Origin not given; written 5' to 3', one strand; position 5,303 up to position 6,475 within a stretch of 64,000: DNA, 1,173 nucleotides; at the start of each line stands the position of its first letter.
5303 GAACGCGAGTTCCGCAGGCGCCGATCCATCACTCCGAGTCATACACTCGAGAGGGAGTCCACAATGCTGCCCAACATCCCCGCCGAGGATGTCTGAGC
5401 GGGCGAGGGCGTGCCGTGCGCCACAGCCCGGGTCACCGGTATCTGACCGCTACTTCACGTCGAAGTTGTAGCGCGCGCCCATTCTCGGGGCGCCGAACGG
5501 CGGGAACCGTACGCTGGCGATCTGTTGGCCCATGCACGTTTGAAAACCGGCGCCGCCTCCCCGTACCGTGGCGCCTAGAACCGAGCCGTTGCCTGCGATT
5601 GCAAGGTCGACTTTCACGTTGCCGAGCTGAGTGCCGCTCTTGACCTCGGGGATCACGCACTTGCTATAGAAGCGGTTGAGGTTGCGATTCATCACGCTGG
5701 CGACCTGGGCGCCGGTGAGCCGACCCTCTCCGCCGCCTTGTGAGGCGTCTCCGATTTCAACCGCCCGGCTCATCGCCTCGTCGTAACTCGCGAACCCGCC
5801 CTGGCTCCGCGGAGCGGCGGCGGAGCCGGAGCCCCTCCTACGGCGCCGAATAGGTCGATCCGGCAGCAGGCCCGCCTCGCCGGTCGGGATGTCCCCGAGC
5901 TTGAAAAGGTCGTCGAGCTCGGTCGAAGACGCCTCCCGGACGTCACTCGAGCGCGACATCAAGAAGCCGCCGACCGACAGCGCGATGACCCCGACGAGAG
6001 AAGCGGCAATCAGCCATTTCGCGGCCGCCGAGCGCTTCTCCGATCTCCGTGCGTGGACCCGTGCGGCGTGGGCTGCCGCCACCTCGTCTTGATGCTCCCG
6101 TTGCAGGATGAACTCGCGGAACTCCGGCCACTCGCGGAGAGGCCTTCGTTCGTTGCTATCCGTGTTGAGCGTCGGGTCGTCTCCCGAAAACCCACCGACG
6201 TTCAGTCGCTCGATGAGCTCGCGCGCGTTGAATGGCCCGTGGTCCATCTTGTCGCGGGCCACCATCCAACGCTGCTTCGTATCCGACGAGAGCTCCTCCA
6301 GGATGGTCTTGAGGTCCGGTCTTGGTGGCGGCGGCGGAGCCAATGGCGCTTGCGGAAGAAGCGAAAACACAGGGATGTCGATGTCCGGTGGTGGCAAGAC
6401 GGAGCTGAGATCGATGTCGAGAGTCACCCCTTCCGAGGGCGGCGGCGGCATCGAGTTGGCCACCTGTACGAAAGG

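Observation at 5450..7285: Multi-domain pseudokinase (degenerate kinase, GYF-like region, TM helix, AgmX/PglI-like tail) converging on the PilT-paralog pair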

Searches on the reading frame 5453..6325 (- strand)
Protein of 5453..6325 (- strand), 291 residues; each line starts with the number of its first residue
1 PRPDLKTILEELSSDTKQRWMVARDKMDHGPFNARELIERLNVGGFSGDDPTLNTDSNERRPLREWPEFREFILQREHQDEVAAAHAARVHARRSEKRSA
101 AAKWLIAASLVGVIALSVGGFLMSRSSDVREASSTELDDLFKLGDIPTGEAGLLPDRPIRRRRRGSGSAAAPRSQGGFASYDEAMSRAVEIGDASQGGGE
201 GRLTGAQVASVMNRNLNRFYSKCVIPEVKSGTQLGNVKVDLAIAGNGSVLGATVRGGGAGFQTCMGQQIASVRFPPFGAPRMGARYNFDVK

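Call 18: find_related_loci(query=A1, collection=genome_contigs, flank=10000)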
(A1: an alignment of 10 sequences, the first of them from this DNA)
Query A1 (291 aa) in genome_contigs; peptide patterns used: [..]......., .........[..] (x = any residue, [..] = any of these).
116 stretches matched a pattern; 66 encode a relative of the query (tblastn E <= 1e-3); 65 distinct loci.
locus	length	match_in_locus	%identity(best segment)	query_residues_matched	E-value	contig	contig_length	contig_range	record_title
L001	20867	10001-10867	92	4-291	2e-175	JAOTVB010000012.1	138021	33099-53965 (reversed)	MAG: Myxococcales bacterium isolate 13_May_SF_Bin32 13_May_SF_Bin32_scaffold_44_c1, whole genome shotgun sequence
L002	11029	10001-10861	84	4-291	2e-163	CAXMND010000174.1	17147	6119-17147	MAG: uncultured Coxiellaceae bacterium isolate 07C-BC-St02_bin.6.orig genome assembly, contig: k141_1742823, whole genom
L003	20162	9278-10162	77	1-291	1e-152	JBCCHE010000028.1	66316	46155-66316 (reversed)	MAG: Myxococcota bacterium isolate P01_B01_bin.6 k141_1012289_length_66316_cov_56.3146, whole genome shotgun sequence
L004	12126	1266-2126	84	4-291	2e-151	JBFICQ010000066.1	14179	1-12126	MAG: Polyangiales bacterium isolate Mix_sand11.2021.09.D.13 k141_703647_length_14179_cov_12.5095, whole genome shotgun s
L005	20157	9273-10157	76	1-291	3e-151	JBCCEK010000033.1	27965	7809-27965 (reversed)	MAG: Myxococcota bacterium isolate P01_B01_bin.105 k141_3672289_length_27965_cov_81.2695, whole genome shotgun sequence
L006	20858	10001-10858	78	5-291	8e-150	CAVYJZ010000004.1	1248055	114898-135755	MAG: uncultured delta proteobacterium isolate MFD05684.bin.1.151 genome assembly, contig: contig_13407, whole genome sho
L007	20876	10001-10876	75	2-291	2e-149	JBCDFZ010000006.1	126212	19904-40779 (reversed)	MAG: Myxococcota bacterium isolate P01_H01_bin.120 k141_1300300_length_126212_cov_76.4981, whole genome shotgun sequence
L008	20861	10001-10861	75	5-291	4e-146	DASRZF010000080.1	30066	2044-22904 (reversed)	MAG TPA_asm: Polyangiales bacterium isolate SMAG_U14152 k141_4186362, whole genome shotgun sequence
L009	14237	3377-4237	76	5-290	2e-145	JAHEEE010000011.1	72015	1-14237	MAG: Myxococcales bacterium isolate Ww259 NODE_249_length_72015_cov_6.282263, whole genome shotgun sequence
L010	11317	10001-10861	75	5-291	2e-145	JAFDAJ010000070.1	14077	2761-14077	MAG: Deltaproteobacteria bacterium isolate AB_1215_Bin_95 AB_1215_Bin_95_scaffold_3213, whole genome shotgun sequence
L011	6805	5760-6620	77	5-291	1e-145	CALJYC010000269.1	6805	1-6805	MAG: uncultured bacterium isolate N3_Bin_MAXBIN__017_sub_1 genome assembly, contig: c_000002809932, whole genome shotgun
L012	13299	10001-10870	74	1-291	2e-144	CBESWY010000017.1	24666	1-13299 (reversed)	MAG TPA_asm: uncultured Myxococcales bacterium isolate SRR7614711_binner13_Refined_24 genome assembly, contig: ERZ250838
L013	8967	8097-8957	77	5-291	2e-143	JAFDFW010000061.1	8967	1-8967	MAG: Deltaproteobacteria bacterium isolate Meg22_02_Bin_93 Meg22_02_Bin_93_scaffold_11345, whole genome shotgun sequence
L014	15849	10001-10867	73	2-291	5e-143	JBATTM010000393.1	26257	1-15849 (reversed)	MAG: Polyangiales bacterium isolate MFD12163_ilm_asm_bin16 k127_83891, whole genome shotgun sequence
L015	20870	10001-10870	74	1-291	2e-142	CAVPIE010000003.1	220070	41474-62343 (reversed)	MAG: uncultured delta proteobacterium isolate MFD09964.bin.1.42 genome assembly, contig: contig_15997, whole genome shot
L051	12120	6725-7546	29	1-288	1e-21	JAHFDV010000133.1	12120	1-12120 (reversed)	MAG: Myxococcales bacterium isolate nzgw253 NODE_8512_length_12121_cov_2.538333, whole genome shotgun sequence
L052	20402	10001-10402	34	5-139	1e-19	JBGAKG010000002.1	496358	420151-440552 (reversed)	MAG: Polyangiaceae bacterium isolate MAG_AAO_H125.35 AAOH125-35_opera_contig_58, whole genome shotgun sequence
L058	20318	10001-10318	33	5-122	2e-13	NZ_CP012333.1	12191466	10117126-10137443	Labilithrix luteola strain DSM 27648 chromosome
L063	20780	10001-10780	27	5-276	1e-11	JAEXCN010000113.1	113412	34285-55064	MAG: Proteobacteria bacterium isolate OH_HBB_116 k127_195315, whole genome shotgun sequence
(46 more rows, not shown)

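Call 23: search_protein_representatives(alignment_id=A1)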
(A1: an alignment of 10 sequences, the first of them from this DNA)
Query: 10 sequences, 291 profile positions. Proteins with E-value up to 0.001 (for the whole library): 410; up to 1e-10: 220; up to 1e-30: 76. The best 150 are listed.
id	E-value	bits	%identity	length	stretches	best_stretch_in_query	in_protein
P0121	3.9e-173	591.3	-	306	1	1-291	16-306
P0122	3.1e-94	332.3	-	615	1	2-290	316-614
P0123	7.0e-83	295.0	-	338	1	4-290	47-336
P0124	4.0e-80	286.0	-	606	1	4-289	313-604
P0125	2.3e-78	280.2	-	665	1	4-290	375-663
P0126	3.3e-77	276.4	-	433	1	4-290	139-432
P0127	3.2e-74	266.6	-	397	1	4-290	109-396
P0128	7.9e-74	265.3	-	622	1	4-289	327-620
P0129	5.0e-73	262.7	-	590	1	2-289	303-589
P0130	1.0e-71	258.4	-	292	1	4-291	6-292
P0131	4.1e-71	256.4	-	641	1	4-289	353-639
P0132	5.9e-71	255.9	-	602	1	3-291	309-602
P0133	1.3e-70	254.7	-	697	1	4-290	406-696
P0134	1.8e-70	254.3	-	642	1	4-291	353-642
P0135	7.3e-70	252.3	-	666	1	3-291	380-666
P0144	4.7e-65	236.5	-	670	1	4-289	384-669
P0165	1.3e-55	205.5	-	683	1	5-290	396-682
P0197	3.3e-30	122.2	-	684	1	4-290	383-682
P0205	4.0e-26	108.7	-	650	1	14-289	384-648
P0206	6.1e-26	108.1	-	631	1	5-284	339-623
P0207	4.1e-25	105.4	-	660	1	4-290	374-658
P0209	7.2e-25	104.6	-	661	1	15-288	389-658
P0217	1.4e-23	100.4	-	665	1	15-289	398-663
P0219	1.6e-22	96.9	-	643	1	5-287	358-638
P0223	6.6e-22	94.9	-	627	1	15-289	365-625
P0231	2.1e-20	90.0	-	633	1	16-289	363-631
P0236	3.8e-19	85.9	-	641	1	13-289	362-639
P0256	5.2e-17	78.8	-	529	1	4-275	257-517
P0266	4.5e-16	75.8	-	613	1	15-289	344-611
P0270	1.9e-15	73.7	-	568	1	14-284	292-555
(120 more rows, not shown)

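Call 45: find_encoding_contigs(protein=P0205, flank=10000, max_places=3)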
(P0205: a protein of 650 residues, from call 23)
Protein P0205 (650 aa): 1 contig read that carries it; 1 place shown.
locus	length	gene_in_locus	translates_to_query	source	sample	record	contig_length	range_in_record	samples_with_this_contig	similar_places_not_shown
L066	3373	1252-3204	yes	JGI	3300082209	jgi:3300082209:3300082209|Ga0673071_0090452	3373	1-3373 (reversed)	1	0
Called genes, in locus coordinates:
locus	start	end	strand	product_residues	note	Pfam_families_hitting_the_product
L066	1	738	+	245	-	?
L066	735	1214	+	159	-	PF14229:DUF4332, PF14520:HHH_5 (weak)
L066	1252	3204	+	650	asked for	PF00069:Pkinase, PF07714:PK_Tyr_Ser-Thr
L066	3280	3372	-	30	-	?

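Call 47: search_protein_families(library=pfam, proteins=[L052:2204-4180:-, L052:4861-5913:-, L052:10966-12096:+, L058:15789-16268:-], max_evalue=0.0001)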
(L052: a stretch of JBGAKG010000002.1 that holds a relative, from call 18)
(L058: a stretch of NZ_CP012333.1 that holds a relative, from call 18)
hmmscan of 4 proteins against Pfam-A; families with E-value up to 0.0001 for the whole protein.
L052:2204-4180:- (659 aa): 0 families

L052:4861-5913:- (351 aa): 1 family
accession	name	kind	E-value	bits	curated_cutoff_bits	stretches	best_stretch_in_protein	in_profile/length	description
PF00348.22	polyprenyl_synt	-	2e-59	201.3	27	1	67-282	6-227/251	Polyprenyl synthetase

L052:10966-12096:+ (377 aa): 0 families

L058:15789-16268:- (160 aa): 0 families

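Call 57: find_encoding_contigs(protein=P0122, flank=8000, max_places=2)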
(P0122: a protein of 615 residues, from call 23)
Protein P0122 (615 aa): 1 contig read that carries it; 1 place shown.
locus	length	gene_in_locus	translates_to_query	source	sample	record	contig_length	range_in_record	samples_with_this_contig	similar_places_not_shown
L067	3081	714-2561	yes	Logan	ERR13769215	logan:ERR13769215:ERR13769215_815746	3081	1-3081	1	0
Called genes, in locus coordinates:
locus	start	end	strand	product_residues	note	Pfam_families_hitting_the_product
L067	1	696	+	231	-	?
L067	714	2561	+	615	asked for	PF00069:Pkinase, PF07714:PK_Tyr_Ser-Thr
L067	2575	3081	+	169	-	?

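Call 58: find_encoding_contigs(protein=P0125, flank=8000, max_places=2)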
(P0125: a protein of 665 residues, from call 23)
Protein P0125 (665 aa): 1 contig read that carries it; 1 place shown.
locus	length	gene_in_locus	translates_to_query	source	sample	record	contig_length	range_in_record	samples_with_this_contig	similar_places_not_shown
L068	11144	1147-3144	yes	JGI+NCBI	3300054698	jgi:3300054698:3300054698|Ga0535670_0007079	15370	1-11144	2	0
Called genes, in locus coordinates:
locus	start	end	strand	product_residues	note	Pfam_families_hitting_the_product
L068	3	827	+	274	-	PF06114:Peptidase_M78, PF09856:ScfRs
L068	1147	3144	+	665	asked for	PF00069:Pkinase, PF07714:PK_Tyr_Ser-Thr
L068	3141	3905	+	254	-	PF01514:YscJ_FliF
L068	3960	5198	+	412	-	PF02812:ELFV_dehydrog_N, PF00208:ELFV_dehydrog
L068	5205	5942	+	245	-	PF00005:ABC_tran, PF13304:AAA_21 (faint)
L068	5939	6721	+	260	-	PF02405:MlaE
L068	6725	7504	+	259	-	PF02405:MlaE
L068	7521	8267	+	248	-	PF00005:ABC_tran, PF13304:AAA_21 (faint)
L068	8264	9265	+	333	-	PF02470:MlaD, PF28544:Helical_needle (weak)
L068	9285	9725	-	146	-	-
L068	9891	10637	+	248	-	-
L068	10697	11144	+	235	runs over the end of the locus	PF00215:OMPdecase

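Call 59: find_encoding_contigs(protein=P0133, flank=8000, max_places=2)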
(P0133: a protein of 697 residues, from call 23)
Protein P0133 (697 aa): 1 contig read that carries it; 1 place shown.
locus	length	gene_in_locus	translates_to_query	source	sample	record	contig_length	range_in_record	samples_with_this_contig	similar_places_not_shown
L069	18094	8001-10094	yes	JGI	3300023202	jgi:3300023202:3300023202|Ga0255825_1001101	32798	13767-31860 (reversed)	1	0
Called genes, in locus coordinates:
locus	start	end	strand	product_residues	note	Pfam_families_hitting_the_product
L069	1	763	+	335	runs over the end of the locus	PF01210:NAD_Gly3P_dh_N, PF02558:ApbA (weak), PF07479:NAD_Gly3P_dh_C, PF20618:GPD_NAD_C_bact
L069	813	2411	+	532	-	PF00512:HisKA, PF02518:HATPase_c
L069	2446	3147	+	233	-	PF00072:Response_reg, PF00486:Trans_reg_C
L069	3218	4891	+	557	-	-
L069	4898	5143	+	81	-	-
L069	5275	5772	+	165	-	-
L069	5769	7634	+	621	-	PF00270:DEAD, PF04851:ResIII (weak), PF13604:AAA_30 (faint), PF00271:Helicase_C, PF03880:DbpA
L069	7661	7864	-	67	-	-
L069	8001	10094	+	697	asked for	PF00069:Pkinase, PF07714:PK_Tyr_Ser-Thr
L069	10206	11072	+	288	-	PF01514:YscJ_FliF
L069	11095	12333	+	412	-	PF02812:ELFV_dehydrog_N, PF00208:ELFV_dehydrog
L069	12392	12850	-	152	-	-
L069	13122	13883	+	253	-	-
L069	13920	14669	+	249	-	PF00215:OMPdecase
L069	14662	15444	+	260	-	PF08032:SpoU_sub_bind, PF00588:SpoU_methylase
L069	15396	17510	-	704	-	PF06480:FtsH_ext, PF00004:AAA, PF17862:AAA_lid_3, PF01434:Peptidase_M41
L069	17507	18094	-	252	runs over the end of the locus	PF02146:SIR2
